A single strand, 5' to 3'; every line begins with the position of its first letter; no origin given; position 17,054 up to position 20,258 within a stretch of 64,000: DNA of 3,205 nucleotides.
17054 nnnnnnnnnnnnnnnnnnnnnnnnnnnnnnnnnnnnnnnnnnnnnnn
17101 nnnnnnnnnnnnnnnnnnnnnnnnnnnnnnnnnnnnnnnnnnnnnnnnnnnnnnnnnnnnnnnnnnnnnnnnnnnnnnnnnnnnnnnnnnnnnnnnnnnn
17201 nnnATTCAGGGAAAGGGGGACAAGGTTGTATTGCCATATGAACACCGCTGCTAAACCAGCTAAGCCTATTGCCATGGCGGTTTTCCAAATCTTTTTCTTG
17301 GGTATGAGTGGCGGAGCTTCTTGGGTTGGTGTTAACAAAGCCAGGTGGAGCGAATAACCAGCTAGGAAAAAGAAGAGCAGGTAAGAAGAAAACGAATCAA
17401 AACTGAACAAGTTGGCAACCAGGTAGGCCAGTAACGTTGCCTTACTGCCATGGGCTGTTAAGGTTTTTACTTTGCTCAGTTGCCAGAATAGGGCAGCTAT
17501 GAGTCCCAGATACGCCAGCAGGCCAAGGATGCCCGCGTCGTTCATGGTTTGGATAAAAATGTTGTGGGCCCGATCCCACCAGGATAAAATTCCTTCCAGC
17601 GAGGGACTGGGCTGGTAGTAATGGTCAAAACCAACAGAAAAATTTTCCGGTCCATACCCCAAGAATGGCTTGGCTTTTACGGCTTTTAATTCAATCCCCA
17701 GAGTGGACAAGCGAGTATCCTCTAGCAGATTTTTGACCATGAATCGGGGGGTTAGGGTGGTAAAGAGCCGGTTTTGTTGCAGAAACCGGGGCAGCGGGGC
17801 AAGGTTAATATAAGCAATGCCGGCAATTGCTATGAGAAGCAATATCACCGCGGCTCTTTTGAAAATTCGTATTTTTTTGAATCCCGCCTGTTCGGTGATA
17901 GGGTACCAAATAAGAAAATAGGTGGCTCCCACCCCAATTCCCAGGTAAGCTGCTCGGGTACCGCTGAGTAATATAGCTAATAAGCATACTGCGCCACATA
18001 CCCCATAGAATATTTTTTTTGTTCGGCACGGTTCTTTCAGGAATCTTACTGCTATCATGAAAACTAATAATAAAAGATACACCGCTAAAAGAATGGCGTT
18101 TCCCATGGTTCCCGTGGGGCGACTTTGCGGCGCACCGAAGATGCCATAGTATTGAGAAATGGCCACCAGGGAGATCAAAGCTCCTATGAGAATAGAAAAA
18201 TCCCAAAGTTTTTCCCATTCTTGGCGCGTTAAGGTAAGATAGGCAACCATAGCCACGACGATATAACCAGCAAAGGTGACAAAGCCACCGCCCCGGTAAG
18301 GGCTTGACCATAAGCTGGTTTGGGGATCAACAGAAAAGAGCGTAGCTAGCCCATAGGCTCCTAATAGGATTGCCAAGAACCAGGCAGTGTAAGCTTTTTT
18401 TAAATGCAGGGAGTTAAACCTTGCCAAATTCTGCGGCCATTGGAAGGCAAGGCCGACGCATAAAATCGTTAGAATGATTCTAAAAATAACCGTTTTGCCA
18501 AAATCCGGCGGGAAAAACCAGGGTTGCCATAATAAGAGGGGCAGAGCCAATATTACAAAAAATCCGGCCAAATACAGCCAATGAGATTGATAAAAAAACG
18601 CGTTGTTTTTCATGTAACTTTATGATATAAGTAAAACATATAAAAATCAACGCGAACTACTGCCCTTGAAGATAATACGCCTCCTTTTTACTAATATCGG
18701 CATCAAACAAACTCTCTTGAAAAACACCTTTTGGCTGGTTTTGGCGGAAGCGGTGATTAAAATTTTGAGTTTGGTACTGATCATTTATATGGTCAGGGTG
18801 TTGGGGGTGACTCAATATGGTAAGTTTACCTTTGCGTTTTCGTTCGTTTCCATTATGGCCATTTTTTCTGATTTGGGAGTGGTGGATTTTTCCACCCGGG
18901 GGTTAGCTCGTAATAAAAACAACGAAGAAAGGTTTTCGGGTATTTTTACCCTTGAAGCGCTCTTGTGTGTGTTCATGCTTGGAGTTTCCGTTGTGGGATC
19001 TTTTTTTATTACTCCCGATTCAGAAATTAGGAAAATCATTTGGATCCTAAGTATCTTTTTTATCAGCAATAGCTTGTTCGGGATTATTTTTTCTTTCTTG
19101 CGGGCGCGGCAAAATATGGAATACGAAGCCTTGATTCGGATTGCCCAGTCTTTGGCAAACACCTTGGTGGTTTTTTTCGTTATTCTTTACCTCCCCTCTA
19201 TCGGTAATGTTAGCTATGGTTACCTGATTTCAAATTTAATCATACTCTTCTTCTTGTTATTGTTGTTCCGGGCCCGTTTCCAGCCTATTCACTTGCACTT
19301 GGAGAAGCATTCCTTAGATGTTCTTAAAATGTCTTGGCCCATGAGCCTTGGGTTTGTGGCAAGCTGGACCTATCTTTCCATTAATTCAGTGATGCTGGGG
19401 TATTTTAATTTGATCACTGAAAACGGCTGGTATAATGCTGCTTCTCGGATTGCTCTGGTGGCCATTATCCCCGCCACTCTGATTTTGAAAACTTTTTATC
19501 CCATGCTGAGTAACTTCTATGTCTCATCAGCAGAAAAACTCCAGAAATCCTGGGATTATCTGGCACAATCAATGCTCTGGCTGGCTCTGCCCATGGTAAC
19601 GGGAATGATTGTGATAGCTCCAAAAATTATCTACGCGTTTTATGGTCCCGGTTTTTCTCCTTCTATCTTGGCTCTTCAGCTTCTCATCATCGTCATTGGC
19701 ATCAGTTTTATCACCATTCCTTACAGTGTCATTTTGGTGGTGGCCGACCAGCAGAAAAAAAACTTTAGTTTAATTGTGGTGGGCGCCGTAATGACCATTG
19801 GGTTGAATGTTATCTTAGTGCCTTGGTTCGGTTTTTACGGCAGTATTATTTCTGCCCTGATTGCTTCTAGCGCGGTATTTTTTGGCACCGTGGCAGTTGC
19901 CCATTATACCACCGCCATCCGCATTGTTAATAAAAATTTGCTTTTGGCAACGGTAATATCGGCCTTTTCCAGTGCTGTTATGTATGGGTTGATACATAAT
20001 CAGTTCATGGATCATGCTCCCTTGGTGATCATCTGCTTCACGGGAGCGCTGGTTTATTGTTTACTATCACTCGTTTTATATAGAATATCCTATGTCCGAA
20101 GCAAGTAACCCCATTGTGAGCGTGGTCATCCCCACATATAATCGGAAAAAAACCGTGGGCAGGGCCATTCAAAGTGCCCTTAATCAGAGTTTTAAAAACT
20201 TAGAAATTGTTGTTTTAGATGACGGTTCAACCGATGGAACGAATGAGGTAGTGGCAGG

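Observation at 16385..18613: Wzy_C-domain/TPR fusion as a candidate protein O-oligosaccharyltransferase rather than an LPS ligase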

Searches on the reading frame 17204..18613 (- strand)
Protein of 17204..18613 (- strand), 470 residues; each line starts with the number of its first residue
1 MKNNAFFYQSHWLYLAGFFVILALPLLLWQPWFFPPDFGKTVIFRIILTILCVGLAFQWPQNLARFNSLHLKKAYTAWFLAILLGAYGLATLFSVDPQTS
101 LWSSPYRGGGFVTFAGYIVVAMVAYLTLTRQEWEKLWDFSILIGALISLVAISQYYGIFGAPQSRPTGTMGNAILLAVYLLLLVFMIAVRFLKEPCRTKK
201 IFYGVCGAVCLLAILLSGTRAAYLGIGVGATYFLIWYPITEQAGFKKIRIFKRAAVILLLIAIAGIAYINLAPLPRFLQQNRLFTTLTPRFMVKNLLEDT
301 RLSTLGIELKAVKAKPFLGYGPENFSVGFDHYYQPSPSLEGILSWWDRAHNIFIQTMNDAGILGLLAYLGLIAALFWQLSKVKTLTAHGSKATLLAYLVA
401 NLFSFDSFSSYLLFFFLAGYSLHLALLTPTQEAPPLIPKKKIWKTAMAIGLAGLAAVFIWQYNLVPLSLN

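Call 51: search_solved_structures(query=window:17204-18613:-, max_evalue=10, show_alignments=4)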
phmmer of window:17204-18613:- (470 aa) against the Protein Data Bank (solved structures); distinct sequences matched with E-value up to 10: 0.

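Call 53: search_solved_structures(query=A2, max_evalue=1, show_alignments=3)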
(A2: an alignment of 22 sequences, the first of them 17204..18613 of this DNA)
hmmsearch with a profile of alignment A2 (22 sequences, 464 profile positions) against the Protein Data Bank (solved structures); distinct sequences matched with E-value up to 1: 2.
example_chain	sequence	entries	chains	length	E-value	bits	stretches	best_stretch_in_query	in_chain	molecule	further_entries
7tpg_B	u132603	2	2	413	1.5e-07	33.9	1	206-377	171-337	Putative cell surface polysaccharide polymerase/ligase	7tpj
9llh_M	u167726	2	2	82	0.55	12.3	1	30-92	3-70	De novo designed agonist-positive allosteric GPCR exoframe modulator targeting TM5/6/7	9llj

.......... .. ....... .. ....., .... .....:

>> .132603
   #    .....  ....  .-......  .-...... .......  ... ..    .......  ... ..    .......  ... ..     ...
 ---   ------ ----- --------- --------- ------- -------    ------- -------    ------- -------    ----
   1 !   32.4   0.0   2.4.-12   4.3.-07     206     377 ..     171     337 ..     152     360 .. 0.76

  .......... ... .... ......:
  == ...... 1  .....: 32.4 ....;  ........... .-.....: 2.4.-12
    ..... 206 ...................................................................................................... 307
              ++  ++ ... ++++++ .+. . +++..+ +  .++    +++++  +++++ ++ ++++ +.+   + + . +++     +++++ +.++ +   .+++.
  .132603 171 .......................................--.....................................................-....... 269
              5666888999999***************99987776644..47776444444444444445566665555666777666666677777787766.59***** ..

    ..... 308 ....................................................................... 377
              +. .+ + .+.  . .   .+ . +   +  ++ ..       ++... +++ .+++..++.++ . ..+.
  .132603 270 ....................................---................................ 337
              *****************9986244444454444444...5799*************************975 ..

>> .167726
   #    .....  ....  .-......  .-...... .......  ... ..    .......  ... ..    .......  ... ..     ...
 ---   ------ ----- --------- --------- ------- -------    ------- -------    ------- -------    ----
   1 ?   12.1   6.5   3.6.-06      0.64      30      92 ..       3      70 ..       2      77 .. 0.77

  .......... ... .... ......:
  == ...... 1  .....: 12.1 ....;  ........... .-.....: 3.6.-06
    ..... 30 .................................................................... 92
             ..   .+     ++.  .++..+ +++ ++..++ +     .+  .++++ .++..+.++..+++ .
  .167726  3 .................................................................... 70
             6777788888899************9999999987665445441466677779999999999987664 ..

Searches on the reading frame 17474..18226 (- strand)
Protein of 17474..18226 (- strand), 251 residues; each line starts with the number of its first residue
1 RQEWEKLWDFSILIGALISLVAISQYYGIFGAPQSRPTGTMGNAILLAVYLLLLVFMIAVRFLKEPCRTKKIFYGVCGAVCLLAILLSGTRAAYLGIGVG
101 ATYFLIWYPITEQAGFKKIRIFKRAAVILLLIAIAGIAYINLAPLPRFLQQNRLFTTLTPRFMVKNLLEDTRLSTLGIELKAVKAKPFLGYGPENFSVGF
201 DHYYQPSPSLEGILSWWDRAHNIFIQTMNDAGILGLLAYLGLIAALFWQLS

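Call 89: search_solved_structures(query=A4, max_evalue=10, show_alignments=3)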
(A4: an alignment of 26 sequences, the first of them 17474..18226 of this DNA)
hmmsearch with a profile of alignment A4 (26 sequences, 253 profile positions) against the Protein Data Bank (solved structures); distinct sequences matched with E-value up to 10: 3.
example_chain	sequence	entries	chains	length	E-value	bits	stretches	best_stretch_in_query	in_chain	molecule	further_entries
9rmk_A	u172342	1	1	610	2e-11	47.2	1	5-245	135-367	Oligosaccharyltransferase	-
7tpg_B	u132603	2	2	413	6.9e-11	45.4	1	72-251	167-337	Putative cell surface polysaccharide polymerase/ligase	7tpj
6t5o_AAA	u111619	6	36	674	0.8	12.4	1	164-229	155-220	Glyco_hydro_42M domain-containing protein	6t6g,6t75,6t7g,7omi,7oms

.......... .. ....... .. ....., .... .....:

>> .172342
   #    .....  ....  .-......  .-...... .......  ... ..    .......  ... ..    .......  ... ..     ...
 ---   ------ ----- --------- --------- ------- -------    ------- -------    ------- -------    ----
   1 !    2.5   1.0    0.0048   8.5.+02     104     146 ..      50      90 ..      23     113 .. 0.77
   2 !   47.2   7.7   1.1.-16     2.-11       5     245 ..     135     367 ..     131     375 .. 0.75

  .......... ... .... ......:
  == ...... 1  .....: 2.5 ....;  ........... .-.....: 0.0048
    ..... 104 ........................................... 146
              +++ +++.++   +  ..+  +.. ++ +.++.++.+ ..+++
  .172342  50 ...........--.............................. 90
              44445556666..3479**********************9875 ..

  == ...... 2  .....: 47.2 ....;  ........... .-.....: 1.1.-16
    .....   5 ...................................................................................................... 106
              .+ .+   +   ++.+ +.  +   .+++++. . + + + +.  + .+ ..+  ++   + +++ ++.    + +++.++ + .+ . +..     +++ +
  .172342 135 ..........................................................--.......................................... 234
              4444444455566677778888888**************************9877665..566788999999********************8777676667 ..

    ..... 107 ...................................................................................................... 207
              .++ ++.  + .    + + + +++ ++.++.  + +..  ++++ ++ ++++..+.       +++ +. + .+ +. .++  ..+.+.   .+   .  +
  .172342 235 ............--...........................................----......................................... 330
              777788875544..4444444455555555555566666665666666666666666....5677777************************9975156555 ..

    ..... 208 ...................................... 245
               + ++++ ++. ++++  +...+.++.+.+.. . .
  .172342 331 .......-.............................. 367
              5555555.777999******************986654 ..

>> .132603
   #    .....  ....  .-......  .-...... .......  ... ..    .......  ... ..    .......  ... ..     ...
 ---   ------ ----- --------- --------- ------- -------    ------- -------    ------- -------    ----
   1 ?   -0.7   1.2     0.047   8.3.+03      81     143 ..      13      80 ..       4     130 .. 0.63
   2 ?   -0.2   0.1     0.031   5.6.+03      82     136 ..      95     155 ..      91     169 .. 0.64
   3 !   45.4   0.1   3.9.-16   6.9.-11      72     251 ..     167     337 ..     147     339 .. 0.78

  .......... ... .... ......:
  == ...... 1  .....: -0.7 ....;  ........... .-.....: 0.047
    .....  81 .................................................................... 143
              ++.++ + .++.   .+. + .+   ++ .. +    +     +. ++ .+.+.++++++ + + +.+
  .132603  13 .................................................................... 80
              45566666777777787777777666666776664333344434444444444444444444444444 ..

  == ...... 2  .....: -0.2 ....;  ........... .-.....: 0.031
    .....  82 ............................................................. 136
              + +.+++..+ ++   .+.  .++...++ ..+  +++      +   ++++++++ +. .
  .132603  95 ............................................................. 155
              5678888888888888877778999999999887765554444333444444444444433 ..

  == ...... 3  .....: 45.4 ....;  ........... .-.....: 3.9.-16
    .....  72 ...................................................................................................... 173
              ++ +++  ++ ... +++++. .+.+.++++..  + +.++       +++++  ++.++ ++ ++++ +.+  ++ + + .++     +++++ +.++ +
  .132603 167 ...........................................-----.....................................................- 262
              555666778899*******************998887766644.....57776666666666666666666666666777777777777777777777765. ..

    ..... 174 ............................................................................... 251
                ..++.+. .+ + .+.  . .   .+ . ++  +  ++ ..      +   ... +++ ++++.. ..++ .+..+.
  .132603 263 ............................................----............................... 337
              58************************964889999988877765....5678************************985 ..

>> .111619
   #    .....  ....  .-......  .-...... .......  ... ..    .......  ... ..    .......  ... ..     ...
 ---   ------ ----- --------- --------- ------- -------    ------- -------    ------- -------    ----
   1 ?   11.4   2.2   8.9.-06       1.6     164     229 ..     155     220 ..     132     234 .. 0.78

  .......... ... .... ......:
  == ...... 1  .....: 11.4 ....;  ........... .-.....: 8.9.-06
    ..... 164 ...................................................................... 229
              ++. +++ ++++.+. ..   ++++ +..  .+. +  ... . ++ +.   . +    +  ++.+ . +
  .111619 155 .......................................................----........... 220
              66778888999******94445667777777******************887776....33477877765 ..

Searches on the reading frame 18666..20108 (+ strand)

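Call 5: search_protein_families(library=pfam, proteins=[window:18666-20108:+], max_evalue=0.01)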
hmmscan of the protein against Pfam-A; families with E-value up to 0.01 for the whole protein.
window:18666-20108:+ (480 aa): 2 families
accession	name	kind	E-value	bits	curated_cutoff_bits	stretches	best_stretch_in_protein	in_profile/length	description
PF01943.22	Polysacc_synt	-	1.4e-27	97.3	28.2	1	17-283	1-272/274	Polysaccharide biosynthesis protein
PF13440.11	Polysacc_synt_3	-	1.7e-16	60.8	23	1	42-333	2-291/293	Polysaccharide biosynthesis protein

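Call 6: search_protein_families(library=ncbifam, proteins=[window:18666-20108:+], max_evalue=0.01)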
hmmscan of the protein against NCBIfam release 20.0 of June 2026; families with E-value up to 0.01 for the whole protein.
window:18666-20108:+ (480 aa): 3 families
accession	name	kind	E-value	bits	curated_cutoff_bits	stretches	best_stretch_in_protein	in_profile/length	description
NF007773.0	PRK10459.1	equivalog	7.7e-11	41.6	273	1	13-470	3-466/492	MOP flippase family protein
NF041871.1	Wzx_EPS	equivalog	1.1e-09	37.5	800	1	33-406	18-393/492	exopolysaccharide biosynthesis flippase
NF047674.1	TeichurnBiosyTuaB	equivalog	0.0009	18.4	580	1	13-468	4-466/469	teichuronic acid biosynthesis protein TuaB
